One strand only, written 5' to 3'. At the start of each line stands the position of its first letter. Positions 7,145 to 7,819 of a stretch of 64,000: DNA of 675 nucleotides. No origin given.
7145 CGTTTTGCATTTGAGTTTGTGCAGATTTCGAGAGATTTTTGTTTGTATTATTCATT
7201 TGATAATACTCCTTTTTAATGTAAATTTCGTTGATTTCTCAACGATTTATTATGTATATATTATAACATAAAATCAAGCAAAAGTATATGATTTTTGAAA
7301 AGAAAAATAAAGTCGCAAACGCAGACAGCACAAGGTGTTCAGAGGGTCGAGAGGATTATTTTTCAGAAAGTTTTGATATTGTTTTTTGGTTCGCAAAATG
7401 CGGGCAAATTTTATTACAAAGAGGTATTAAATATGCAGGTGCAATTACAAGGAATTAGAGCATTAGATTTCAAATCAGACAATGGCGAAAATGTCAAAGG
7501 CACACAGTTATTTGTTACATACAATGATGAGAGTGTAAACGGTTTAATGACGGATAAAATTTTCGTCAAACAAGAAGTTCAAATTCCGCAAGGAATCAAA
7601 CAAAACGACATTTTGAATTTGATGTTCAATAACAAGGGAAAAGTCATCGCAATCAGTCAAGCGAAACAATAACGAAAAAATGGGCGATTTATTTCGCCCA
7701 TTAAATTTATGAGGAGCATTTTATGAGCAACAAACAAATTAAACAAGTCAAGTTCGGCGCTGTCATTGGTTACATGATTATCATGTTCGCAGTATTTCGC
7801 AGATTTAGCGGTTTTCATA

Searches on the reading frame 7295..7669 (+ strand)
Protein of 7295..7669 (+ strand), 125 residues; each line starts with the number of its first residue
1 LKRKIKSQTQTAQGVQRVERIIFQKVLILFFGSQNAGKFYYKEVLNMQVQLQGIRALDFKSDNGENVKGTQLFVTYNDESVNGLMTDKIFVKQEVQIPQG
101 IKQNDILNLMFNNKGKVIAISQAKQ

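Call 12: search_protein_families(library=pfam, proteins=[window:7295-7669:+], max_evalue=0.01)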
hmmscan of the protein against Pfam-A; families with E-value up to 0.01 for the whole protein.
window:7295-7669:+ (125 aa): 0 families

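Call 69: search_solved_structures(query=window:7295-7669:+, max_evalue=10)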
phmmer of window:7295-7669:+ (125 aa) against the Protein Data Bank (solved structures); distinct sequences matched with E-value up to 10: 2.
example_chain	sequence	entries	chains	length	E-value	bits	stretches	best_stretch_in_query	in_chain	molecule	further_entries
4r5o_A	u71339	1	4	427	0.63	13.4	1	49-120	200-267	Quinonprotein alcohol dehydrogenase-like protein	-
4fbr_A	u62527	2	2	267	4.9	10.5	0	52-82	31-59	Myxobacterial hemagglutinin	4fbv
